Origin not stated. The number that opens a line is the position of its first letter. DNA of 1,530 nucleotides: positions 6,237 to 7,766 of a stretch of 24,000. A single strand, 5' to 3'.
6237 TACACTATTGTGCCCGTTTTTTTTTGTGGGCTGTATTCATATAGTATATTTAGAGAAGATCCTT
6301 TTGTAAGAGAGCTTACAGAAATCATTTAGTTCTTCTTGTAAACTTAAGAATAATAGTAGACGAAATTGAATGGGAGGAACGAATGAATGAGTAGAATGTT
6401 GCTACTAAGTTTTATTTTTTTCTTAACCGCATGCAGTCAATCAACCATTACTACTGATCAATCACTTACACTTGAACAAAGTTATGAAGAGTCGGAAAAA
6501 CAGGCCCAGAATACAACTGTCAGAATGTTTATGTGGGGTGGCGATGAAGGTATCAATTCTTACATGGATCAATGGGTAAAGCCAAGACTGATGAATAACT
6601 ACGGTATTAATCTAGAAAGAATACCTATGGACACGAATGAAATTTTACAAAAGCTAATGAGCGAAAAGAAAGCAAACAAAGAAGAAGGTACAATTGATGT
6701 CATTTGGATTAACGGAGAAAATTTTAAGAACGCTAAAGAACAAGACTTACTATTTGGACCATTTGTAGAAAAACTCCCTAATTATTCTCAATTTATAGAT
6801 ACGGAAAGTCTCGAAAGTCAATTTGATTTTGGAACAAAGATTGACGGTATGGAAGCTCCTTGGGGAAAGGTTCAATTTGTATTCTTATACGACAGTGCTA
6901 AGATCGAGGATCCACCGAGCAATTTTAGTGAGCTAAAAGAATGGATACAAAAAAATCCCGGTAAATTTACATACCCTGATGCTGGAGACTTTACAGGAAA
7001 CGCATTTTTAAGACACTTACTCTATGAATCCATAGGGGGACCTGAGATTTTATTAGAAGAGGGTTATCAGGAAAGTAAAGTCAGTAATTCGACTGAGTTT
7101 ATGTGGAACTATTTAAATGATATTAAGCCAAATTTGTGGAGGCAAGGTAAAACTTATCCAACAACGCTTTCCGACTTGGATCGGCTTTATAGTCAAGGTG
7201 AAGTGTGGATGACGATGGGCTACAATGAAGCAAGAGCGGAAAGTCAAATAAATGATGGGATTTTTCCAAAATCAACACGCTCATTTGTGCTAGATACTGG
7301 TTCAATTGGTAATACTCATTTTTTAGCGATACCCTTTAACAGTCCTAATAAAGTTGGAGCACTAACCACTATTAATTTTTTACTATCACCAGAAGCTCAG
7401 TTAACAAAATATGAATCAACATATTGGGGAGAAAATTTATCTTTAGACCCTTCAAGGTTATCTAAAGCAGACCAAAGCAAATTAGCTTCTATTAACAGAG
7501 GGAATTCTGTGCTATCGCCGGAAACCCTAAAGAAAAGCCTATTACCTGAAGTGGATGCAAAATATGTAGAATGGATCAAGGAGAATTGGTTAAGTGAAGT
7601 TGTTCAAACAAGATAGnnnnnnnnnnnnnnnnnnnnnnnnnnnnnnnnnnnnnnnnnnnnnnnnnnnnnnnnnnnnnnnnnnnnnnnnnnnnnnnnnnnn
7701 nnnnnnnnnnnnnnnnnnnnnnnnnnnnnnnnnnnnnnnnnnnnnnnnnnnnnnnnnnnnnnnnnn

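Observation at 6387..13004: Seven-gene coupled operon mirroring the uncharacterised E. coli ydjXYZ-ynjABCDEF neighbourhood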

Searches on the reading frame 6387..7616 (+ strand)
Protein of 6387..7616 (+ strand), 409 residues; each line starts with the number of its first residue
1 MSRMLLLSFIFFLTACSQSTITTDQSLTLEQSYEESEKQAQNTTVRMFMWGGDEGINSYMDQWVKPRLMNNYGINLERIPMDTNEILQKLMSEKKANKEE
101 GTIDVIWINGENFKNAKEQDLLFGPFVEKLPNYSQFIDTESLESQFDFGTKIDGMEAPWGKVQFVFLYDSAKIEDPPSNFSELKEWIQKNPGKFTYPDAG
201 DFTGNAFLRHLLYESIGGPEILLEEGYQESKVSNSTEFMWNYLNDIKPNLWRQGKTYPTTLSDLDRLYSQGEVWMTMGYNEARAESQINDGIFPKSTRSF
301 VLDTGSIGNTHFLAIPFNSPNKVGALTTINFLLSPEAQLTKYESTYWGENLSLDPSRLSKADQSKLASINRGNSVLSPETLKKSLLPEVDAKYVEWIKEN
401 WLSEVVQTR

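Call 3: search_protein_families(library=pfam, proteins=[window:6387-7616:+], max_evalue=0.01)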
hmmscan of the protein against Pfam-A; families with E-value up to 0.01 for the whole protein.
window:6387-7616:+ (409 aa): 2 families
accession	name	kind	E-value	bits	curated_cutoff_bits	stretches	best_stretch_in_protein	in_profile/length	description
PF13416.11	SBP_bac_8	-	3.3e-25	89.9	27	1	71-350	10-262/279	Bacterial extracellular solute-binding protein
PF01547.30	SBP_bac_1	-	8.6e-10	39.5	26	1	73-338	23-306/307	Bacterial extracellular solute-binding protein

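Call 4: search_protein_families(library=ncbifam, proteins=[window:6387-7616:+], max_evalue=0.01)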
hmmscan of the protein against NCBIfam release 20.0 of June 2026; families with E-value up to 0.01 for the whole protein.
window:6387-7616:+ (409 aa): 2 families
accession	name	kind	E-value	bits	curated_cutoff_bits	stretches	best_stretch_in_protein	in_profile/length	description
NF008633.1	PRK11622.1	subfamily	1.5e-138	462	203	1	15-404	15-395/397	ABC transporter substrate-binding protein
NF007048.0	PRK09501.1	equivalog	0.00051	19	582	1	270-337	225-283/348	spermidine/putrescine ABC transporter substrate-binding protein PotD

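Call 12: search_solved_structures(query=window:6387-7616:+, max_evalue=0.001)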
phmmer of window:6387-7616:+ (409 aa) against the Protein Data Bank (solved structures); distinct sequences matched with E-value up to 0.001: 0.

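Call 18: find_related_loci(query=A1, collection=genome_contigs, flank=10000)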
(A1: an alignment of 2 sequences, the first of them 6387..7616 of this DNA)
Query A1 (409 aa) in genome_contigs; peptide patterns used: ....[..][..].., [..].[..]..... (x = any residue, [..] = any of these).
600 stretches matched a pattern (row limit reached: there are more); 589 encode a relative of the query (tblastn E <= 1e-3); the best 80 are kept; 80 distinct loci.
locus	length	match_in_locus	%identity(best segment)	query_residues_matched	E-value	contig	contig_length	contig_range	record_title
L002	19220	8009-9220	74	5-409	0e+0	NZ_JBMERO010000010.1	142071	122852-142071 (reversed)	Bacillus sp. DJP31 10, whole genome shotgun sequence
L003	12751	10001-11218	68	5-409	0e+0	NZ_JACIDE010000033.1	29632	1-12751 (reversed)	Anoxybacteroides voinovskiense strain DSM 17075 Ga0373221_33, whole genome shotgun sequence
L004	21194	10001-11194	66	10-408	0e+0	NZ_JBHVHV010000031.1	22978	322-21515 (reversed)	Sutcliffiella sp. NPDC057660 NPDC057660_T25_A8.ctg-0031, whole genome shotgun sequence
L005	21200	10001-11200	63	10-408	6e-178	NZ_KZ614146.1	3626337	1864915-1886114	Salipaludibacillus neizhouensis strain DSM 19794 Scaffold1, whole genome shotgun sequence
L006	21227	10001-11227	60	4-409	1e-174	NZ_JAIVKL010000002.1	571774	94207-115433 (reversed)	Metabacillus litoralis strain SaN21-6 SaN21-6_ctg002, whole genome shotgun sequence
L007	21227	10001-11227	59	1-409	2e-174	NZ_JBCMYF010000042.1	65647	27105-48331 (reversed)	Metabacillus idriensis strain NRS-1149 NRS_1149_contig_0000042, whole genome shotgun sequence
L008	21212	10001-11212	58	4-409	8e-168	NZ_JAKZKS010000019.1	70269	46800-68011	Bacillus sp. FJAT-47783 Scaffold19, whole genome shotgun sequence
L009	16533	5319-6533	57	4-406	6e-163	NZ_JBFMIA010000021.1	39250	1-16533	Jeotgalibacillus marinus strain DSM 1297 NODE_21_length_39250_cov_196.381095, whole genome shotgun sequence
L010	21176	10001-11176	58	14-407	2e-156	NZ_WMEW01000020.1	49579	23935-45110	Halobacillus litoralis strain 22508_20_Filter NODE_20_length_49579_cov_21.8332, whole genome shotgun sequence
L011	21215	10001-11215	53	1-406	1e-151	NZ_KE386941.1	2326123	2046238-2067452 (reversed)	Alteribacter aurantiacus DSM 18675 G476DRAFT_scaffold00001.1, whole genome shotgun sequence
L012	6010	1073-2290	54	9-407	2e-152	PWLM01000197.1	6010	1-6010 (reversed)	MAG: Bacillus sp. (in: Bacteria) isolate CSSed10_241R1 CS-Sed10-C43051, whole genome shotgun sequence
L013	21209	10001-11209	55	5-407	5e-150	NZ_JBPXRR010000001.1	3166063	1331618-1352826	Pseudalkalibacillus sp. Hm43 Hm43_ctg01, whole genome shotgun sequence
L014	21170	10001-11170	57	16-406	2e-148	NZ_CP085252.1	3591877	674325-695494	Jeotgalibacillus malaysiensis strain ABH-525 chromosome, complete genome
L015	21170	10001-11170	55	14-406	1e-146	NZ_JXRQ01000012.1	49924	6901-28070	Jeotgalibacillus alimentarius strain YKJ-13 contig00012, whole genome shotgun sequence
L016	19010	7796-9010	50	4-406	9e-142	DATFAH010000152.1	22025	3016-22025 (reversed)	MAG TPA_asm: Bacillales bacterium isolate SMAG_U8496 k141_309708, whole genome shotgun sequence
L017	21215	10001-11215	50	4-406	3e-140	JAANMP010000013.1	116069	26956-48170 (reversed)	Bacillus sp. MM2020_1 NODE_13_length_116069_cov_25.676140, whole genome shotgun sequence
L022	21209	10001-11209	46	3-407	2e-122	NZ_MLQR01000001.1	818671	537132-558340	Anaerobacillus alkalilacustris strain DSM 18345 Ga0137925_101, whole genome shotgun sequence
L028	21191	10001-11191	46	5-407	6e-116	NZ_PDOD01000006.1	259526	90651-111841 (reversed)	Salipaludibacillus keqinensis strain KQ-12 ZB100005, whole genome shotgun sequence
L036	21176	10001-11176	43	14-407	4e-112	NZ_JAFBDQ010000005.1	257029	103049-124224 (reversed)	Halanaerobacter jeridensis strain DSM 23230 Ga0454029_05, whole genome shotgun sequence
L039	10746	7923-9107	42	1-401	2e-111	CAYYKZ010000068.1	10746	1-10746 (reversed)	MAG TPA_asm: uncultured Leptospirales bacterium isolate binchicken_co42_427 genome assembly, contig: NODE_10087_length_1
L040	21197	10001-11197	43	5-409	4e-111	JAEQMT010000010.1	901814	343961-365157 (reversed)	MAG: Desulfofustis sp. PB-SRB1 isolate PB-SRB1-LS01-2011a unitig_0_otuB, whole genome shotgun sequence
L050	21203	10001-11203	44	1-407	8e-109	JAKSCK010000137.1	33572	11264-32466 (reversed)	MAG: Spirochaetales bacterium isolate MAG.283 k141_5514837, whole genome shotgun sequence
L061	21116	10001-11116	42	32-406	2e-100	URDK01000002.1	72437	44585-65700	uncultured Clostridiales bacterium isolate UMGS893 genome assembly, contig: NODE_101_length_72437_cov_4.929389, whole ge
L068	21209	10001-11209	41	1-406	1e-97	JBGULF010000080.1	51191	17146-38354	MAG: Anaerovoracaceae bacterium isolate ruminal_MAG_263 ruminal_MAG_263_contig_0080, whole genome shotgun sequence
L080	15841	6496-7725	39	1-406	3e-96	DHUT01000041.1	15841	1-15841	MAG TPA_asm: Firmicutes bacterium UBA5227 UBA5227_contig_16383, whole genome shotgun sequence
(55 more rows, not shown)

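Call 22: search_protein_families(library=ncbifam, proteins=[L080:778-1467:+, L080:1468-2166:+, L080:2196-2882:+, L080:2861-3904:+, L080:3886-4575:+, L080:4556-5551:+, L080:5548-6453:+, L028:7922-8932:+, L068:4734-5450:+], max_evalue=0.00001)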
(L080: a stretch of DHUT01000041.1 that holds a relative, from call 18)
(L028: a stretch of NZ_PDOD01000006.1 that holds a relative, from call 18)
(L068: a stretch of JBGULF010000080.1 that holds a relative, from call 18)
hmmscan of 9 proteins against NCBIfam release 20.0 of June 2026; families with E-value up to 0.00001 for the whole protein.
L080:778-1467:+ (229 aa): 0 families

L080:1468-2166:+ (232 aa): 2 families
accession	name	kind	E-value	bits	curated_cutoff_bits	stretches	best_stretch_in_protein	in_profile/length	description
NF008102.0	PRK10847.1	equivalog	1.7e-09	37.8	236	1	100-222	78-202/219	DedA family protein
NF052604.1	UndecprPTUtpABac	equivalog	6.5e-09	36.1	250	1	54-225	12-192/198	undecaprenyl phosphate transporter UptA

L080:2196-2882:+ (228 aa): 2 families
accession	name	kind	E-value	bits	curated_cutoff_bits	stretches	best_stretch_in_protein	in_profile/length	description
TIGR04282.1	glyco_like_cofC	hypoth_equivalog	3.1e-52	177.1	134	1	8-194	1-189/189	TIGR04282 family arsenosugar biosynthesis glycosyltransferase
TIGR03552.1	F420_cofC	equivalog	1.6e-17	63.8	105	1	19-200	11-190/196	2-phospho-L-lactate guanylyltransferase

L080:2861-3904:+ (347 aa): 1 family
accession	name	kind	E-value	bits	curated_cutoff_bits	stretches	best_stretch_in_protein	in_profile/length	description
NF047741.1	antiphage_MADS6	equivalog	1.6e-06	26.9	460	1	34-115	502-579/612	methylation-associated defense system protein kinase MAD6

L080:3886-4575:+ (229 aa): 9 families
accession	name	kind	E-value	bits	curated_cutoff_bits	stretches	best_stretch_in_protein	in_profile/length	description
TIGR04283.1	glyco_like_mftF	equivalog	2.7e-73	246.2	182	1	9-227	1-221/221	TIGR04283 family arsenosugar biosynthesis glycosyltransferase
NF007482.0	PRK10073.1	equivalog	2.1e-10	40.1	423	1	8-98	7-104/334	glycosyltransferase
TIGR03937.1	PgaC_IcaA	equivalog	3.7e-09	36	422.3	1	8-107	46-153/407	poly-beta-1,6-N-acetyl-D-glucosamine synthase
TIGR04182.1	glyco_TIGR04182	equivalog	1.4e-08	34.5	325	1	9-109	2-102/293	S-layer glycoprotein N-glycosyltransferase AglJ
NF047588.1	GlcsyltransPgfSStrep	equivalog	6.9e-08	32.1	500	1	7-107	1-113/308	glycosyltransferase PgfS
NF041875.1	EPS_EpsD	equivalog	7.6e-08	32.1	370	1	9-109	1-109/325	exopolysaccharide biosynthesis glycosyltransferase EpsD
TIGR03965.1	mycofact_glyco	equivalog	6.3e-07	28.6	280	1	9-101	76-176/467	mycofactocin biosynthesis glycosyltransferase MftF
NF047683.1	TeichurnBiosyTuaG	equivalog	4.7e-06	26.4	400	1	8-98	7-105/252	teichuronic acid biosynthesis protein TuaG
TIGR03469.1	HpnB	hypoth_equivalog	5.2e-06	25.7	379.25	0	9-55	46-94/386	hopene-associated glycosyltransferase HpnB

L080:4556-5551:+ (331 aa): 4 families
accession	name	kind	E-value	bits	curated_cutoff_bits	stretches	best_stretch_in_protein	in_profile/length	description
NF045663.1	diclust_near_Sec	equivalog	1.8e-28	99.1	530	1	16-313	311-640/759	pyridine nucleotide-disulfide oxidoreductase/dicluster-binding protein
NF045670.1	quin_L_LdhH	equivalog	4.3e-13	48.4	800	1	96-191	458-556/706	L-lactate dehydrogenase (quinone) large subunit LdhH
NF004898.0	PRK06259.1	equivalog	1.8e-08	33.5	385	1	39-291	181-463/488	fumarate reductase (CoM/CoB) subunit TfrB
NF006183.0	PRK08318.1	equivalog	6.3e-06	25.2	335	0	5-67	336-402/422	NAD-dependent dihydropyrimidine dehydrogenase subunit PreA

L080:5548-6453:+ (301 aa): 4 families
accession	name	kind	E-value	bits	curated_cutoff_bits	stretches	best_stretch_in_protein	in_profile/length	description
NF052221.1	UridNuclsHydUriH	equivalog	3.8e-17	62.4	450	2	13-85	1-66/310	uridine-preferring nucleoside hydrolase UriH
NF007417.0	PRK09955.1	equivalog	8.1e-16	57.8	459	1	78-257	90-266/313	ribosylpyrimidine nucleosidase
NF007761.0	PRK10443.1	equivalog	8.5e-14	51.3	433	1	91-246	103-256/311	pyrimidine-specific ribonucleoside hydrolase RihA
NF008036.0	PRK10768.1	equivalog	1.9e-13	50.2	382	1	84-250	95-253/304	ribonucleoside hydrolase RihC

L028:7922-8932:+ (336 aa): 4 families
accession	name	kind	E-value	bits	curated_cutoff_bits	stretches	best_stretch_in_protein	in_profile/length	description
NF008557.0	PRK11493.1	equivalog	4.4e-18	65.4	250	1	106-317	63-270/281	3-mercaptopyruvate sulfurtransferase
NF040901.1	SeO3_TeO2_ExtH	equivalog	1.1e-11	44.4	200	1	44-323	30-353/430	selenite/tellurite reduction operon rhodanese-like protein ExtH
NF041203.1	rhodanese_LYCAU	equivalog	2.4e-09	36.9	115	0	127-176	73-123/126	rhodanese-related (seleno)protein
NF006444.0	PRK08762.1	equivalog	1.3e-06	27.3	449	0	127-181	66-119/387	molybdopterin-synthase adenylyltransferase MoeB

L068:4734-5450:+ (238 aa): 1 family
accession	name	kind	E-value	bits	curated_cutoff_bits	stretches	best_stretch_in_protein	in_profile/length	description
NF040466.1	ydjY_domain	domain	6.3e-31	107.5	50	1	61-235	1-179/181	YdjY domain-containing protein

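Call 23: search_protein_families(library=pfam, proteins=[L080:778-1467:+, L080:1468-2166:+, L080:2196-2882:+, L080:2861-3904:+, L080:3886-4575:+, L080:4556-5551:+, L080:5548-6453:+, L028:7922-8932:+, L068:4734-5450:+], max_evalue=0.00001)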
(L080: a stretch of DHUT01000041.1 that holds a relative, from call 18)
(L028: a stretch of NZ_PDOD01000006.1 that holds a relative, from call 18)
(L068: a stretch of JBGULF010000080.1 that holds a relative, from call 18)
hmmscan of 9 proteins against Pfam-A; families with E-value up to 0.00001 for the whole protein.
L080:778-1467:+ (229 aa): 1 family
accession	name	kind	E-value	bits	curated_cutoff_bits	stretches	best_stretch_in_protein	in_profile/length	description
PF09335.16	VTT_dom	-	1.5e-29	103.4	33.9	1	71-189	1-122/123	VTT domain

L080:1468-2166:+ (232 aa): 1 family
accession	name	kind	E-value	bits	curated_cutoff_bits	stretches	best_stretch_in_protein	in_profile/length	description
PF09335.16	VTT_dom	-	7.5e-29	101.1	33.9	1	79-194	2-121/123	VTT domain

L080:2196-2882:+ (228 aa): 2 families
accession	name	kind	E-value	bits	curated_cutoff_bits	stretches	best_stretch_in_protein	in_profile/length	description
PF09837.15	DUF2064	-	1.5e-24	86.6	25.8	1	52-156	10-114/120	Uncharacterized protein conserved in bacteria (DUF2064)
PF01983.22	CofC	-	5.5e-15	55.6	22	1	19-215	12-198/217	Guanylyl transferase CofC like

L080:2861-3904:+ (347 aa): 1 family
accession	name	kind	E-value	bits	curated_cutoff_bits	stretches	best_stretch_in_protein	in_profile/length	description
PF01636.29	APH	-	2.3e-12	47.6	23.2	1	32-257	2-219/239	Phosphotransferase enzyme family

L080:3886-4575:+ (229 aa): 2 families
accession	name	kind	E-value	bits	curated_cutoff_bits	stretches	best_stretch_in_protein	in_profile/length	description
PF00535.33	Glycos_transf_2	-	1.9e-19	70.7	23.3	1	10-123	1-125/168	Glycosyl transferase family 2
PF10111.15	Glyco_tranf_2_2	-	2.7e-07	30.8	27.3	0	10-101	1-103/276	Glycosyltransferase like family 2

L080:4556-5551:+ (331 aa): 6 families
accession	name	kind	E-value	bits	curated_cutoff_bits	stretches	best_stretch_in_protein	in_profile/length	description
PF02754.22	CCG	-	2.1e-10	41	20.6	0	109-187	3-85/85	Cysteine-rich domain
PF14697.11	Fer4_21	-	9.9e-09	35.7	35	1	10-58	5-53/59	4Fe-4S dicluster domain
PF12838.12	Fer4_7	-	3.3e-07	31.1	27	1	13-60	2-52/52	4Fe-4S dicluster domain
PF13187.11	Fer4_9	-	3.6e-07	30.6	27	1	12-59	1-50/52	4Fe-4S dicluster domain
PF13183.11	Fer4_8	-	3e-06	28.1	27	0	11-60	3-68/68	4Fe-4S dicluster domain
PF00037.32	Fer4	-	4.9e-06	26.6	21.1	0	11-23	6-18/24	4Fe-4S binding domain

L080:5548-6453:+ (301 aa): 1 family
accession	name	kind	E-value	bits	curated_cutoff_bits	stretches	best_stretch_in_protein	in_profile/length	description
PF01156.24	IU_nuc_hydro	-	3.1e-37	129.3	34.2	1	14-247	1-255/297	Inosine-uridine preferring nucleoside hydrolase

L028:7922-8932:+ (336 aa): 1 family
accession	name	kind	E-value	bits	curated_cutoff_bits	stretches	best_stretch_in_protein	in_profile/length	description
PF00581.25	Rhodanese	-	2.4e-25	89.4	22.2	2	204-317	2-100/102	Rhodanese-like domain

L068:4734-5450:+ (238 aa): 0 families

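Call 31: search_protein_families(library=pfam, proteins=[L017:6825-8030:+, L017:8006-9037:+, L017:8970-9485:+, L017:9486-9764:+, L017:9740-9973:+, L022:4958-6745:+, L022:6741-7520:+, L040:3867-6026:+, L050:13569-14366:+, L050:14345-15124:+], max_evalue=0.0001)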
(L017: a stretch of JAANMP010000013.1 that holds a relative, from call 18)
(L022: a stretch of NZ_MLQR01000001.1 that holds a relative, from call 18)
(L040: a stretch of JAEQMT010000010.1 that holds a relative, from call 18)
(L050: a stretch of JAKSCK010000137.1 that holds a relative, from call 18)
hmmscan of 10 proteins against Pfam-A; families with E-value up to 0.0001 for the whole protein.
L017:6825-8030:+ (401 aa): 1 family
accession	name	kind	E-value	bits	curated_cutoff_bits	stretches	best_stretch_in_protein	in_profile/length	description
PF09335.16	VTT_dom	-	3.7e-29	102.1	33.9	1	242-359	1-122/123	VTT domain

L017:8006-9037:+ (343 aa): 1 family
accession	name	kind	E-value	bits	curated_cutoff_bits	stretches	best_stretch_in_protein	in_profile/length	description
PF03706.18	LPG_synthase_TM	-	5.2e-41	141.5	33.4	1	19-317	2-295/302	Lysylphosphatidylglycerol synthase TM region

L017:8970-9485:+ (171 aa): 1 family
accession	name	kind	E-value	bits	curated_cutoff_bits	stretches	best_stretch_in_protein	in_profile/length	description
PF07355.17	GRDB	-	1.9e-08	34.4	22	1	39-168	212-344/347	Glycine/sarcosine/betaine reductase selenoprotein B (GRDB)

L017:9486-9764:+ (92 aa): 0 families

L017:9740-9973:+ (77 aa): 0 families

L022:4958-6745:+ (595 aa): 11 families
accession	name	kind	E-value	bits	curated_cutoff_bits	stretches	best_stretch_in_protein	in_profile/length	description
PF07992.20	Pyr_redox_2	-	2.1e-28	100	26.1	1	118-398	2-277/291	Pyridine nucleotide-disulphide oxidoreductase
PF14691.11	Fer4_20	-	4.6e-28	97.7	25.8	2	10-104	15-111/113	Dihydroprymidine dehydrogenase domain II, 4Fe-4S cluster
PF13738.12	Pyr_redox_3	-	2.3e-14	53.8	30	1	204-395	127-305/305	Pyridine nucleotide-disulphide oxidoreductase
PF13450.12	NAD_binding_8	-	4.7e-08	33.6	21.9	1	121-156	1-36/68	NAD(P)-binding Rossmann-like domain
PF00070.33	Pyr_redox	-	6.4e-08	33.4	22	0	249-325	1-80/82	Pyridine nucleotide-disulphide oxidoreductase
PF12831.13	FAD_oxidored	-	3.7e-06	26.9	27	1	119-155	2-38/416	FAD dependent oxidoreductase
PF13241.12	NAD_binding_7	-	7e-06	27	22.1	0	247-293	7-56/104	Putative NAD(P)-binding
PF03486.20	HI0933_like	-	1e-05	25.6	50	0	118-152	2-36/244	HI0933-like protein Rossmann domain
PF13434.12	Lys_Orn_oxgnase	-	2e-05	24.3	21.3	0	214-268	156-209/339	L-lysine 6-monooxygenase/L-ornithine 5-monooxygenase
PF13183.11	Fer4_8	-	4.2e-05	24.4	27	1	485-545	1-67/68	4Fe-4S dicluster domain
PF01266.30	DAO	-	5e-05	23.4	27.9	0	118-152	1-35/353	FAD dependent oxidoreductase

L022:6741-7520:+ (259 aa): 1 family
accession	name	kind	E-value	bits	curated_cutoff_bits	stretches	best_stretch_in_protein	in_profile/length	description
PF02754.22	CCG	-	6.9e-17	61.8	20.6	2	125-205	3-83/85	Cysteine-rich domain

L040:3867-6026:+ (719 aa): 9 families
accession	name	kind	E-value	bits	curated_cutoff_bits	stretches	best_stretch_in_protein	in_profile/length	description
PF07992.20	Pyr_redox_2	-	1.9e-64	218.4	26.1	1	246-563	1-291/291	Pyridine nucleotide-disulphide oxidoreductase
PF02852.28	Pyr_redox_dim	-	2e-30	105.7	25.3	1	585-693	1-109/110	Pyridine nucleotide-disulphide oxidoreductase, dimerisation domain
PF00070.33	Pyr_redox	-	2.9e-20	73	22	1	412-482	1-71/82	Pyridine nucleotide-disulphide oxidoreductase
PF09335.16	VTT_dom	-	4.3e-20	72.8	33.9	1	79-192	4-122/123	VTT domain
PF13738.12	Pyr_redox_3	-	2.6e-14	53.6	30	1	360-547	112-305/305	Pyridine nucleotide-disulphide oxidoreductase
PF01134.28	GIDA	-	1.4e-09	38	22.1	1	248-299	2-51/391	Glucose inhibited division protein A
PF01266.30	DAO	-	7e-08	32.8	27.9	0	248-280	2-35/353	FAD dependent oxidoreductase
PF03486.20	HI0933_like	-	4e-06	26.9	50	0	247-281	2-36/244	HI0933-like protein Rossmann domain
PF02737.24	3HCDH_N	-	8.8e-05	22.9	22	0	414-462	3-51/180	3-hydroxyacyl-CoA dehydrogenase, NAD binding domain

L050:13569-14366:+ (265 aa): 1 family
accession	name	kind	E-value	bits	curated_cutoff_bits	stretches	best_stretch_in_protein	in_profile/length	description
PF04784.19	DUF547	-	3.2e-27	95.4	27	1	87-199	2-125/125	Protein of unknown function, DUF547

L050:14345-15124:+ (259 aa): 3 families
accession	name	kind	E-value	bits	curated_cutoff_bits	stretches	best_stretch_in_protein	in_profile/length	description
PF00583.31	Acetyltransf_1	-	1e-16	61.6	20.7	1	102-223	31-116/116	Acetyltransferase (GNAT) family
PF13508.13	Acetyltransf_7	-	9.4e-12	45.6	27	1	166-224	29-83/84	Acetyltransferase (GNAT) domain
PF13673.13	Acetyltransf_10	-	2.7e-09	37.5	23.6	1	168-227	53-111/128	Acetyltransferase (GNAT) domain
